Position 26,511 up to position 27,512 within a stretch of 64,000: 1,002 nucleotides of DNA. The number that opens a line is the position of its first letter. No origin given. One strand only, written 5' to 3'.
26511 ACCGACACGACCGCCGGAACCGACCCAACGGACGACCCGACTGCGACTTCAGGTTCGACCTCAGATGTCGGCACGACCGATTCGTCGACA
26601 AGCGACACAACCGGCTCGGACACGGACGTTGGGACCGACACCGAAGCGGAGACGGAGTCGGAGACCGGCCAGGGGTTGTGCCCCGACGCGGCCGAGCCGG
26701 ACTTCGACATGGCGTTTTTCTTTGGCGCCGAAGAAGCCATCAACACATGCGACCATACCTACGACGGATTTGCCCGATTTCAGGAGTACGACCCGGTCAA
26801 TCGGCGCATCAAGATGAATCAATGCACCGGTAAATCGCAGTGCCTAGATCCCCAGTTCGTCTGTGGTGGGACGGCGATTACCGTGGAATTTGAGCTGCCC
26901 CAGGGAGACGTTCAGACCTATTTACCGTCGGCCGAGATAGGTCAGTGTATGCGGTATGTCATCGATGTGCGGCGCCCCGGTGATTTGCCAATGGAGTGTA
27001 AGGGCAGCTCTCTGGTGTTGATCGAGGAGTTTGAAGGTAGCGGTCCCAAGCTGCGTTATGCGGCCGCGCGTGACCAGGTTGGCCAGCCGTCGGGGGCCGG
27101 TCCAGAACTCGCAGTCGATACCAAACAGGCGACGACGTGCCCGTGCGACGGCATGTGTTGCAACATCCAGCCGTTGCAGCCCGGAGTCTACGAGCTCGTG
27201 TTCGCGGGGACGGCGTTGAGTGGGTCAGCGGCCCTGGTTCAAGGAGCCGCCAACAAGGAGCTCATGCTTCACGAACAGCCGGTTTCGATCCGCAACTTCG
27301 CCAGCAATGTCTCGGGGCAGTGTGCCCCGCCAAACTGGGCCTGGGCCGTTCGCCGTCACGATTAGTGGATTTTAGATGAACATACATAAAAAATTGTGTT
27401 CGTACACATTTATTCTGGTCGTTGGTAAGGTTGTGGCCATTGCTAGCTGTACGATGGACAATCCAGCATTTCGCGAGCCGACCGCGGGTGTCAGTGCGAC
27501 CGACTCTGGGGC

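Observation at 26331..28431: Tandem paralogous lipoproteins sharing a conserved post-lipobox '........' motif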

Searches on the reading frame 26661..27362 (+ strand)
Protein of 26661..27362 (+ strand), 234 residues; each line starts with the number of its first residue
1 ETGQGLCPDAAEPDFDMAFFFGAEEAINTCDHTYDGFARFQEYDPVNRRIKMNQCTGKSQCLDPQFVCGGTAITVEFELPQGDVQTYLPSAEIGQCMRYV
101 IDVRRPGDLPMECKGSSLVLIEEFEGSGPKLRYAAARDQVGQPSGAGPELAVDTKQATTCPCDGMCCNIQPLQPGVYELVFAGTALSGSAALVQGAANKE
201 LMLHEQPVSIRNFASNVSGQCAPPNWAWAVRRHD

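Call 19: search_protein_representatives(alignment_id=A1)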
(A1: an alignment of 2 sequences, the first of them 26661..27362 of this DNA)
Query: 2 sequences, 242 profile positions. Proteins with E-value up to 0.001 (for the whole library): 21; up to 1e-10: 8; up to 1e-30: 6. The best 21 are listed.
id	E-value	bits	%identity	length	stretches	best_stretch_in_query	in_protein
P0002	1.9e-129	446.7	-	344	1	1-240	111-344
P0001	9.2e-124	428.2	-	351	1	1-242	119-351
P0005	2.0e-45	171.7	-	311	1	1-240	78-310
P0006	3.1e-40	154.7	-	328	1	4-237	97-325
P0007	1.5e-33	132.7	-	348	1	3-238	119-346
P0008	7.9e-32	127.1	-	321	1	5-242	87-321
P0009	4.6e-25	105.0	-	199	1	32-239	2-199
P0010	6.2e-12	62.0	-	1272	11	33-62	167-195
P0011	1.3e-10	57.7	-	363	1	2-236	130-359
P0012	5.8e-07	45.7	-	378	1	9-240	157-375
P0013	8.1e-07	45.3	-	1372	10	35-63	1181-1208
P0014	1.7e-06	44.2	-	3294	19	116-151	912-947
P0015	1.2e-05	41.4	-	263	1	68-237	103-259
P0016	2.2e-05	40.6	-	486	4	34-64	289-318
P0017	2.3e-05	40.5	-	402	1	68-239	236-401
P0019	2.6e-04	37.0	-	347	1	73-226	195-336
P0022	3.9e-04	36.5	-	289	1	75-238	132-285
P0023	4.9e-04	36.1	-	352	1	90-238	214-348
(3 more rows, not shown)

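Call 24: find_homologous_proteins(query=A4, max_evalue=0.001)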
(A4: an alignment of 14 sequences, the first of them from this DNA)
Query A4 (14 sequences) (234 aa, profile of the alignment): 3 proteins with E <= 0.001 among 2054 candidates.
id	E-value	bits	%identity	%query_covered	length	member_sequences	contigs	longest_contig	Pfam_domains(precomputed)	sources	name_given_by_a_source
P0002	4.7e-71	257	100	100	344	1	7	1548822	-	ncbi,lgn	-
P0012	3.9e-54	201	28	31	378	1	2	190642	-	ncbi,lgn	-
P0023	5.8e-53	198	26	58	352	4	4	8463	-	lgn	-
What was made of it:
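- Tried and rejected: With the domain alignment A4 it returned only 3 proteins and missed known members (call 24).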

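Call 25: find_encoding_contigs(protein=P0005, flank=6000, max_places=3)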
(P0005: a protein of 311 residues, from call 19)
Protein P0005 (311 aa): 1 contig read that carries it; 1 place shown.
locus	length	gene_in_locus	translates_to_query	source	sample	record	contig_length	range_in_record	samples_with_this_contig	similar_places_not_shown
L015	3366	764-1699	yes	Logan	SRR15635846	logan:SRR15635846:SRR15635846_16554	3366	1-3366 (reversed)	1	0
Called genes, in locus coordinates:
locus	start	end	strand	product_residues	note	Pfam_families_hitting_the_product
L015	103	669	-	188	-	-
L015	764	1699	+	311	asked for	-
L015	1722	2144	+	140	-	-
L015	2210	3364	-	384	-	?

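Call 26: find_encoding_contigs(protein=P0012, flank=10000, max_places=3)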
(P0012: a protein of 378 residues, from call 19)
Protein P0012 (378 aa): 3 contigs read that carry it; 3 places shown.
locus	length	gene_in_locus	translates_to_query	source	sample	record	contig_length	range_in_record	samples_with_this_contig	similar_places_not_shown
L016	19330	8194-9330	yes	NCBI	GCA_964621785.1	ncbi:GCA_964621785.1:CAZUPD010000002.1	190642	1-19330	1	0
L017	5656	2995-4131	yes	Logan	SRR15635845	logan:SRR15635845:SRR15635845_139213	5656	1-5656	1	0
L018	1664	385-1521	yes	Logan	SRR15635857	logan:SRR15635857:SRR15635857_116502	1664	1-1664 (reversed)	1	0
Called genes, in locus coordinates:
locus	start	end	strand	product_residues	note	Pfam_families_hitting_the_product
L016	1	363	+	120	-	?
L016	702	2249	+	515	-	PF00078:RVT_1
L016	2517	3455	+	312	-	PF01636:APH, PF03881:Fructosamin_kin (weak)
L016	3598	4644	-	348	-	PF12625:Arabinose_bd, PF12833:HTH_18, PF00165:HTH_AraC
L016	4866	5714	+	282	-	PF10118:Metal_hydrol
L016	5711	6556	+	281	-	PF00106:adh_short, PF08659:KR, PF13561:adh_short_C2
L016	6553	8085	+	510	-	PF00070:Pyr_redox (faint), PF01266:DAO (faint), PF01946:Thi4 (faint), PF07992:Pyr_redox_2, PF13450:NAD_binding_8 (weak), PF13738:Pyr_redox_3, PF00743:FMO-like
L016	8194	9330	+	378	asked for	-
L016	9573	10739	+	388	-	-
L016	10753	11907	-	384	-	PF21016:RlmN_N, PF04055:Radical_SAM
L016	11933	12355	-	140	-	PF00334:NDK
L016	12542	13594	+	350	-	PF01594:AI-2E_transport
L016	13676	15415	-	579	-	PF00989:PAS (faint), PF08448:PAS_4, PF13426:PAS_9, PF24820:Diguanyl_cycl_sensor (faint), PF00512:HisKA, PF02518:HATPase_c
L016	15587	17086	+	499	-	PF00069:Pkinase, PF07714:PK_Tyr_Ser-Thr, PF00072:Response_reg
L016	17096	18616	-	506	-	-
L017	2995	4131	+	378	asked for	-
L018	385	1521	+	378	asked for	-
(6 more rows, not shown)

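Call 28: find_encoding_contigs(protein=P0006, flank=10000, max_places=2)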
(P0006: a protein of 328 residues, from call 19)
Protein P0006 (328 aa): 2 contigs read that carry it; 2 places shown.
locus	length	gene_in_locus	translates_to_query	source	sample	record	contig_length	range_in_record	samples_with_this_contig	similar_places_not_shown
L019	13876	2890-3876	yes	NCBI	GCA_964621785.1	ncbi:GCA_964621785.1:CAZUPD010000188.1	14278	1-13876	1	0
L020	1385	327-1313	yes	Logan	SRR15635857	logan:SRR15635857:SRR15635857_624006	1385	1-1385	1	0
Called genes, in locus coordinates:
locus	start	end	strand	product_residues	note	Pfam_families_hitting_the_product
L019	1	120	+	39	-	?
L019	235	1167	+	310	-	-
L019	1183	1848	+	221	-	-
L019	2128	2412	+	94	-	-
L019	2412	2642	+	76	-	-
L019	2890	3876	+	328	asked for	-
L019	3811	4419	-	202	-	-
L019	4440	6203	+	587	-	PF00155:Aminotran_1_2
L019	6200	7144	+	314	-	PF00072:Response_reg, PF23198:PDE8A_N (faint), PF24896:Receiver_CRE1 (faint), PF00072:Response_reg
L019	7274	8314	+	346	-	PF13517:FG-GAP_3 (weak)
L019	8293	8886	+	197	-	-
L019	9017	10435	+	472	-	PF00067:p450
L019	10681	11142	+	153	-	PF04542:Sigma70_r2, PF13412:HTH_24 (weak)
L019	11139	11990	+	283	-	-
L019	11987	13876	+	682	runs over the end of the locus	PF00656:Peptidase_C14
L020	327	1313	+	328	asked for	-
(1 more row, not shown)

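Call 29: find_encoding_contigs(protein=P0008, flank=10000, max_places=2)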
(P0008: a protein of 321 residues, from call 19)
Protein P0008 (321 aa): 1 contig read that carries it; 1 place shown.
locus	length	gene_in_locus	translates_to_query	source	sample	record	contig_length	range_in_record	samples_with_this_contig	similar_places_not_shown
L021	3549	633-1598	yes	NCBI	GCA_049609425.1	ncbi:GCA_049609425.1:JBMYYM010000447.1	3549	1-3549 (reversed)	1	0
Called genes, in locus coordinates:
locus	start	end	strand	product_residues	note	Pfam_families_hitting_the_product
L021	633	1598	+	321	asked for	-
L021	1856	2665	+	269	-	PF01738:DLH (faint), PF12146:Hydrolase_4, PF00561:Abhydrolase_1, PF00975:Thioesterase (weak), PF12695:Abhydrolase_5 (faint), PF12697:Abhydrolase_6, PF00326:Peptidase_S9 (faint)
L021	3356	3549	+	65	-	PF04828:GFA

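Call 30: find_encoding_contigs(protein=P0011, flank=10000, max_places=2)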
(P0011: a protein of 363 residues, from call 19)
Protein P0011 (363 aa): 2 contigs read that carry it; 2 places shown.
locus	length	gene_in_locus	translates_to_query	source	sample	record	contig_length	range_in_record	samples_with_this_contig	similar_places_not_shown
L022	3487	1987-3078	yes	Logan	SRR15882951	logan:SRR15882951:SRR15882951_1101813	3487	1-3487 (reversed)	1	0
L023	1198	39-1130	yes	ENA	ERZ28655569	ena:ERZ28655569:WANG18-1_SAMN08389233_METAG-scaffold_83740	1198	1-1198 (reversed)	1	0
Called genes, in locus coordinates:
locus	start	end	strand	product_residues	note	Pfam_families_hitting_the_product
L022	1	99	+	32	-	?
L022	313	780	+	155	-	PF15891:Nuc_deoxyri_tr2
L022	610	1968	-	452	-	-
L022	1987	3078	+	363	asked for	-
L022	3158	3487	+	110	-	?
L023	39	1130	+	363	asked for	-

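Call 40: predict_structure(alignment_id=A4)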
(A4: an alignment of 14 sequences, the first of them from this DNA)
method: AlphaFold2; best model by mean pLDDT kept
length: 234 residues; sequences in the alignment: 14
mean_pLDDT: 92.1   pTM: 0.90
mean pLDDT of the five models: 92.1, 91.8, 91.6, 90.9, 90.6
residues with pLDDT >= 90: 184; 70-90: 35; 50-70: 13; < 50: 2
segments of 3 or more residues with pLDDT < 50: none
pLDDT, mean of each block of 10 residues (from residue 1): 59 92 97 98 97 97 95 98 95 97 94 97 92 96 94 92 71 90 97 93 97 91 89 94
secondary structure, 60 per line:
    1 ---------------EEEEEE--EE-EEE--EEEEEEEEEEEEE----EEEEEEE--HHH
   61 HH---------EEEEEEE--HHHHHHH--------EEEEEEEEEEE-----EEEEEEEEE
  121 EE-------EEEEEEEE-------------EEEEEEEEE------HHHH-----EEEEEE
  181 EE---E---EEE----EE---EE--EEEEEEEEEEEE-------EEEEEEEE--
elements in order: E16-21 E27-29 E32-44 E49-55 H58-62 E72-78 H81-87 E96-106 E112-122 E130-137 E151-159 H166-169 E175-182 E190-192 E206-217 E225-232
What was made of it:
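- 26679..27362 (+): ORF A C-terminal domain: 228 residues, 12 Cys, mostly beta. AF2 gives pLDDT 92 and pTM 0.90 (call 40).
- The domain-only model is already confident (pLDDT 92, call 40).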

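Call 43: find_encoding_contigs(protein=P0017, flank=10000, max_places=2)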
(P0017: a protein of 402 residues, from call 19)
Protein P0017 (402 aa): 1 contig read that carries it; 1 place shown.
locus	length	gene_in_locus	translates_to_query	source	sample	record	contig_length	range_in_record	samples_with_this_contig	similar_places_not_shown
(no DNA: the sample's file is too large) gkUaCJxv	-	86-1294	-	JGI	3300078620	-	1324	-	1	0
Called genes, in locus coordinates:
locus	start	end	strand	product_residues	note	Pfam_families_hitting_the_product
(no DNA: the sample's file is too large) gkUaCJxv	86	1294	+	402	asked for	-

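Call 44: find_encoding_contigs(protein=P0019, flank=10000, max_places=2)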
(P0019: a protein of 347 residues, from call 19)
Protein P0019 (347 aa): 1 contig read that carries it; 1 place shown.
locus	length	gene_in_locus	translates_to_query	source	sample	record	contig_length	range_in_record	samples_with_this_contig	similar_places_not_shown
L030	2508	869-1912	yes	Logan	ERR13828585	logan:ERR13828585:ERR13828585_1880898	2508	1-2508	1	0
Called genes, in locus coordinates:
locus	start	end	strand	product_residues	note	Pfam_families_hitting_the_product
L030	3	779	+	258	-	?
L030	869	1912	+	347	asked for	-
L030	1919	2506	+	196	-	?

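Call 65: search_solved_structures(query=A4, max_evalue=1)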
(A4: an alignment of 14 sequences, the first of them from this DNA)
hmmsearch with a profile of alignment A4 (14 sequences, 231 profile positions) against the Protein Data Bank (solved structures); distinct sequences matched with E-value up to 1: 2.
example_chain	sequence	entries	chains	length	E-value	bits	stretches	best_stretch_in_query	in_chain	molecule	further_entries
2yok_A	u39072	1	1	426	0.036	16.5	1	153-190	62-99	EXOGLUCANASE 1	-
2y9n_A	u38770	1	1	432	0.037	16.5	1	153-190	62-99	EXOGLUCANASE 1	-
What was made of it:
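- On Any curated protein family (Pfam-A, NCBIfam) or solved fold: The PDB sequence profile gave nothing meaningful (best E = 0.036, call 65).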

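Call 66: fold_search(model_id=the predicted structure, library=pdb)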
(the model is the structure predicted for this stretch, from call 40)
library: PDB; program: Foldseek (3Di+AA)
matches with E <= 10: 187; with E <= 0.001: 0
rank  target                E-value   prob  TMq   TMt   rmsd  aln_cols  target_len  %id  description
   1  7a5a_A                3.9e-01  0.02  0.10  0.06  24.4       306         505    8  Crimean-Congo Hemorrhagic Fever Virus Envelope Glycoprotein Gc W1191H/W1197A/W1199A Mutant in Postfusion Conformation  (released 2021-10-06)
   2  2vmk_A                6.7e-01  0.12  0.16  0.09   9.7       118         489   13  Crystal Structure of E. coli RNase E Apoprotein - Catalytic Domain (released 2008-07-22)
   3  7ndg_C                7.1e-01  0.12  0.20  0.25  12.2       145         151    7  Cryo-EM structure of the ternary complex between Netrin-1, Neogenin and Repulsive Guidance Molecule B (released 2021-03-31)
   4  2vmk_B                8.3e-01  0.11  0.15  0.08  12.2       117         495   13  Crystal Structure of E. coli RNase E Apoprotein - Catalytic Domain (released 2008-07-22)
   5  3ve1_C                8.3e-01  0.02  0.15  0.08  22.9       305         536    8  The 2.9 angstrom crystal structure of Transferrin binding protein B (TbpB) from serogroup B M982 Neisseria meningitidi (released 2012-02-22)
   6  7ne0_D                9.2e-01  0.10  0.20  0.24  12.2       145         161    7  Structure of the ternary complex between Netrin-1, Repulsive-Guidance Molecule-B (RGMB) and Neogenin (released 2021-03-31)
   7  6rrw                  9.7e-01  0.02  0.14  0.05  20.4       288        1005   10  GOLGI ALPHA-MANNOSIDASE II in complex with (2R,3R,4R,5S)-1-(5-{[4-(3,4-Dihydro-2H-1,5-benzodioxepin-7-yl)benzyl]oxy}pent (released 2020-07-08)
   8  7y9y_A                1.0e+00  0.01  0.11  0.04  16.4       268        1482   10  Structure of the Cas7-11-Csx29-guide RNA-target RNA (no PFS) complex (released 2022-11-09)
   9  6rrh                  1.1e+00  0.02  0.13  0.05  17.2       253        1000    9  GOLGI ALPHA-MANNOSIDASE II (released 2020-07-08)
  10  7pnk_O                1.1e+00  0.01  0.09  0.09  23.4       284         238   11  Unstacked compact Dunaliella PSII (released 2022-08-17)
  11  4bq6_F                1.2e+00  0.08  0.17  0.23  10.2       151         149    7  Crystal structure of the RGMB-NEO1 complex form 1 (released 2013-06-12)
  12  4pqx_B                1.2e+00  0.08  0.18  0.21  13.0       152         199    8  Crystal structure of a NigD-like protein (BACCAC_02139) from Bacteroides caccae ATCC 43185 at 2.39 A resolution (released 2014-06-18)
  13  7o0j                  1.3e+00  0.02  0.10  0.16  16.9       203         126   10  High resolution structure of recombinant chichen liver Bile Acid Binding Protein (cL-BABP) (released 2021-05-12)
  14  6rrx                  1.3e+00  0.02  0.14  0.05  20.8       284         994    8  GOLGI ALPHA-MANNOSIDASE II in complex with (2S,3R)-2-(Hydroxymethyl)-3-piperidinol (released 2020-07-08)
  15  8bwv_A                1.4e+00  0.13  0.15  0.39   8.2        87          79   11  Crystal Structure of SilF Cu(I) (released 2024-01-24)
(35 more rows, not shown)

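Call 84: find_encoding_contigs(protein=P0023, flank=6000, max_places=2)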
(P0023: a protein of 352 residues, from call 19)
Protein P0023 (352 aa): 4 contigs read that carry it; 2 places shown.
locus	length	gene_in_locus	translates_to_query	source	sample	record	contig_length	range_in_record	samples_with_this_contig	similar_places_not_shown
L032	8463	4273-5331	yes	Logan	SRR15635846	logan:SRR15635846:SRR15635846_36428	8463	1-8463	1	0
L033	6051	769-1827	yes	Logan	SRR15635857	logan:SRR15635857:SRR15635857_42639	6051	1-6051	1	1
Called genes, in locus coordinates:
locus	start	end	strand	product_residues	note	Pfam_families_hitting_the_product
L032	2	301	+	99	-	?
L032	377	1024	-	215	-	PF02390:Methyltransf_4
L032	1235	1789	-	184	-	-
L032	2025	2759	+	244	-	-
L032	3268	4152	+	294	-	-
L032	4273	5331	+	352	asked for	-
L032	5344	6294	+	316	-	-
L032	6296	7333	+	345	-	-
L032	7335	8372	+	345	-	-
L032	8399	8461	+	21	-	?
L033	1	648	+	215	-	?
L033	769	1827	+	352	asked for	-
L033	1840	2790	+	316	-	-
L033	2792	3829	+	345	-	-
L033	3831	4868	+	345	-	-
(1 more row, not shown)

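Call 85: find_encoding_contigs(protein=P0022, flank=6000, max_places=2)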
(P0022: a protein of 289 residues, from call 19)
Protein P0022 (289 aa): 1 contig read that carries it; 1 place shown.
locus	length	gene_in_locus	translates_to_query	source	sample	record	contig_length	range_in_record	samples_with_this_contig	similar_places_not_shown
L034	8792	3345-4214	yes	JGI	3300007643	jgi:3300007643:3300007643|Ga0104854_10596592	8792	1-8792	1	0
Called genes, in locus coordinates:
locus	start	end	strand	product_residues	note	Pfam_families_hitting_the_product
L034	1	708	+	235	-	?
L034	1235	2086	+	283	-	-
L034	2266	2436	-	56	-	-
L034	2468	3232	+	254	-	-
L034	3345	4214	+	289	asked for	-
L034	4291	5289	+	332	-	-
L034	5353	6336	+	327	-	-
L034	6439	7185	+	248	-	-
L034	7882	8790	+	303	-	?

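Call 87: search_protein_families(library=pfam, proteins=[L032:2025-2756:+, L032:3268-4149:+, L034:1235-2083:+, L032:1235-1786:-], max_evalue=0.1)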
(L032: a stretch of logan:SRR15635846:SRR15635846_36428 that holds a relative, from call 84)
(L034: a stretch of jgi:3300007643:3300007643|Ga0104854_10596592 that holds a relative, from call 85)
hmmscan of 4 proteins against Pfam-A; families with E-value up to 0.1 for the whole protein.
L032:2025-2756:+ (244 aa): 2 families
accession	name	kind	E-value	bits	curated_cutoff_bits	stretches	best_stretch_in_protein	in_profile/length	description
PF07332.16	Phage_holin_3_6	-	0.00069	20.1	28.4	1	142-225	32-99/116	Putative Actinobacterial Holin-X, holin superfamily III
PF09534.15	Trp_oprn_chp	-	0.026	14.8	29.6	1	144-221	62-145/180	Tryptophan-associated transmembrane protein (Trp_oprn_chp)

L032:3268-4149:+ (294 aa): 9 families
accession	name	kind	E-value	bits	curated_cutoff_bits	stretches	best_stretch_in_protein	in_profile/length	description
PF07719.23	TPR_2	-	2.5e-05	24.5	27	1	87-117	3-33/34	Tetratricopeptide repeat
PF13181.12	TPR_8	-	0.0013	19.2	25.7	1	86-110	2-26/34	Tetratricopeptide repeat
PF18137.7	ORC_WH_C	-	0.0027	18.3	26.4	1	90-156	34-100/133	Origin recognition complex winged helix C-terminal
PF13428.12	TPR_14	-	0.0028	18.6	23.5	1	92-119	8-35/44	Tetratricopeptide repeat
PF13432.12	TPR_16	-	0.0044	17.9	32.7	1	56-118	1-64/65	Tetratricopeptide repeat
PF13414.12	TPR_11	-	0.028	14.6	26.8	1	59-99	1-42/42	TPR repeat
PF13424.12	TPR_12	-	0.047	14.3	30.1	0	88-115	48-75/77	Tetratricopeptide repeat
PF18728.6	HEPN_AbiV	-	0.048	14.3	27.1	1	42-156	3-111/155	AbiV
PF13176.12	TPR_7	-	0.071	13.7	27.9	0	88-110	2-24/36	Tetratricopeptide repeat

L034:1235-2083:+ (283 aa): 7 families
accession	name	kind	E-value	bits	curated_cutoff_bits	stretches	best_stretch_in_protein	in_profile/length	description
PF07719.23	TPR_2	-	2.7e-05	24.4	27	1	76-99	3-26/34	Tetratricopeptide repeat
PF13181.12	TPR_8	-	0.0015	19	25.7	1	75-99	2-26/34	Tetratricopeptide repeat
PF06102.17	RRP36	-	0.0017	18.8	27.1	1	69-153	46-122/165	rRNA biogenesis protein RRP36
PF13432.12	TPR_16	-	0.005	17.7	32.7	1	47-105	3-63/65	Tetratricopeptide repeat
PF13273.12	DUF4064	-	0.013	16.2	32.1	0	149-200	41-87/102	Protein of unknown function (DUF4064)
PF13428.12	TPR_14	-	0.017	16.2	23.5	0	81-109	8-37/44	Tetratricopeptide repeat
PF04641.18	Rtf2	-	0.048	13.4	27.4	1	105-162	167-225/258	Rtf2 RING-finger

L032:1235-1786:- (183 aa): 0 families
